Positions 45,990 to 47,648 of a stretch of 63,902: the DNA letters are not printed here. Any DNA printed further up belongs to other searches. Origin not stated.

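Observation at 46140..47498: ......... intein inserted inside the CX3CX2C iron-sulfur motif of the AmmeMemoRadiSam radical SAM enzyme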

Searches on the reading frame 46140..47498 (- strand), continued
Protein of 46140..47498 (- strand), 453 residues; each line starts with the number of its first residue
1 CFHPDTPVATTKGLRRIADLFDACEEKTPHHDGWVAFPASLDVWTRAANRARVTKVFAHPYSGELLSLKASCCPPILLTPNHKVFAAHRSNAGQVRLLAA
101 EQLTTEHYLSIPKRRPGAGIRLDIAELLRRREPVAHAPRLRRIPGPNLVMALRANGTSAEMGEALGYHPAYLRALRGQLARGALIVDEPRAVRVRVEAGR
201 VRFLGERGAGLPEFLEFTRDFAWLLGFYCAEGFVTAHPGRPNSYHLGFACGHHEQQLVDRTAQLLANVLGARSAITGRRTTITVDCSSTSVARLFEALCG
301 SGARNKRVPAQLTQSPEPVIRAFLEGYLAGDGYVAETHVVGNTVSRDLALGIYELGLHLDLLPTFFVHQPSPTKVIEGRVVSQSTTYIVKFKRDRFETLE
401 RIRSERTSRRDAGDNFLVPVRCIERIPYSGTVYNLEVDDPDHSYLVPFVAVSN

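Call 37: fold_search(model_id=the predicted structure, library=pdb)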
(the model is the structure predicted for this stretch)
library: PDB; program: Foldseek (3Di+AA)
matches with E <= 10: 809; with E <= 0.001: 82
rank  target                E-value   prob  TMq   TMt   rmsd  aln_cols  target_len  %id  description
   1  2cw7                  1.9e-24  1.00  0.62  0.53  11.5       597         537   18  Crystal structure of intein homing endonuclease II (released 2006-04-18)
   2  7qsu                  3.5e-22  1.00  0.66  0.80   5.0       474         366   16  Crystal structure of homing endonuclease-associated TliVMA intein (C1A, d333-339) (released 2022-03-30)
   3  7qss                  1.0e-21  1.00  0.66  0.69   4.9       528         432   15  Crystal structure of homing endonuclease-associated TliVMA intein (C1A) (released 2022-03-30)
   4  7qst                  9.6e-18  1.00  0.57  0.69   9.8       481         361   14  Crystal structure of homing endonuclease-associated PhoVMA intein (C1A) (released 2022-03-30)
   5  1vde_A                5.3e-14  1.00  0.42  0.44  29.4       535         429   12  PI-SCEI, A HOMING ENDONUCLEASE WITH PROTEIN SPLICING ACTIVITY (released 1998-04-08)
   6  1dq3                  6.2e-14  1.00  0.57  0.57   7.2       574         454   10  CRYSTAL STRUCTURE OF AN ARCHAEAL INTEIN-ENCODED HOMING ENDONUCLEASE PI-PFUI (released 2000-07-05)
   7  1vde_B                2.7e-13  1.00  0.47  0.49   8.6       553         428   11  PI-SCEI, A HOMING ENDONUCLEASE WITH PROTEIN SPLICING ACTIVITY (released 1998-04-08)
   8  1ef0_A                5.1e-13  1.00  0.43  0.45  27.3       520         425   12  CRYSTAL STRUCTURE OF PI-SCEI MINIPRECURSOR (released 2000-06-07)
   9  1lws_A                1.0e-12  1.00  0.44  0.47  11.7       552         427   12  Crystal structure of the intein homing endonuclease PI-SceI bound to its recognition sequence (released 2002-09-27)
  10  1jva_B                1.7e-11  1.00  0.46  0.48  11.4       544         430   11  CRYSTAL STRUCTURE OF THE VMA1-DERIVED ENDONUCLEASE BEARING THE N AND C EXTEIN PROPEPTIDES (released 2002-08-29)
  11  1um2_B                1.7e-11  1.00  0.43  0.46  28.7       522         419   14  Crystal Structure of the Vma1-Derived Endonuclease with the Ligated Extein Segment (released 2004-09-22)
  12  1um2_A                1.9e-11  1.00  0.42  0.45  28.1       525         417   12  Crystal Structure of the Vma1-Derived Endonuclease with the Ligated Extein Segment (released 2004-09-22)
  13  1lwt_A                2.1e-11  1.00  0.44  0.44  28.5       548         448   12  Crystal structure of the intein homing endonuclease PI-SceI bound to its substrate DNA (Ca2+ free) (released 2002-09-27)
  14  1jva_A                2.2e-11  1.00  0.42  0.44  27.7       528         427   12  CRYSTAL STRUCTURE OF THE VMA1-DERIVED ENDONUCLEASE BEARING THE N AND C EXTEIN PROPEPTIDES (released 2002-08-29)
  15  1dfa                  6.8e-11  1.00  0.46  0.50  11.7       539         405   11  CRYSTAL STRUCTURE OF PI-SCEI IN C2 SPACE GROUP (released 1999-12-08)
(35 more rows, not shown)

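Call 51: search_protein_representatives(protein=window:46140-47498:-)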
Query: 453 residues. Proteins with E-value up to 0.001 (for the whole library): 5129; up to 1e-10: 1257; up to 1e-30: 60. The best 150 are listed.
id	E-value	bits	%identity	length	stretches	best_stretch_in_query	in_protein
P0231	5.4e-166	569.2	59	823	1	1-453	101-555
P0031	1.3e-114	399.9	48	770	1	1-453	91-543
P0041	1.6e-112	393.0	59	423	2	70-371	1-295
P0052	3.9e-105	368.6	46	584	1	1-432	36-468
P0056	5.4e-102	358.3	49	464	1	1-366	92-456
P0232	3.4e-96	339.2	43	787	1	1-453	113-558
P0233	3.1e-87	309.6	38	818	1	1-453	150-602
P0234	2.6e-78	280.2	37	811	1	1-453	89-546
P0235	6.4e-76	272.4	59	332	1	1-216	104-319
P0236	9.9e-76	271.7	37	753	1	1-453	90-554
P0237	1.7e-75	271.0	38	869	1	1-453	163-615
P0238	4.2e-74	266.4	38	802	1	1-453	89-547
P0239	3.5e-71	256.7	38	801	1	1-453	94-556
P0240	2.3e-70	254.1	36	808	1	1-453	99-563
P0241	4.1e-68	246.6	36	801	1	1-452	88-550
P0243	1.8e-67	244.5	37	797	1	1-453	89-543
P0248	3.5e-60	220.5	32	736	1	1-453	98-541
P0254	1.7e-52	195.1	39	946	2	197-453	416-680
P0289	4.5e-29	118.0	28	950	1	47-453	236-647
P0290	4.9e-29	117.8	31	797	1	52-446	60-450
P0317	2.4e-25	105.7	26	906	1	43-453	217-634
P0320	8.2e-25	103.9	29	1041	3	190-449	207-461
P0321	8.4e-25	103.9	28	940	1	1-453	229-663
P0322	1.2e-24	103.3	30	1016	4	199-439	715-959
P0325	1.8e-24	102.8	35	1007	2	198-450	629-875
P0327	4.5e-24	101.5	28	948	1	1-453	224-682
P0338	9.3e-23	97.1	26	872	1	51-447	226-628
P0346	2.2e-22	95.9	34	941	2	209-450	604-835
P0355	8.5e-22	94.0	30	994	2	212-453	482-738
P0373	4.2e-21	91.7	28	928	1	52-439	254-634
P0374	4.4e-21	91.6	28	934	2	211-453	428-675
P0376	4.7e-21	91.5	27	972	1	39-453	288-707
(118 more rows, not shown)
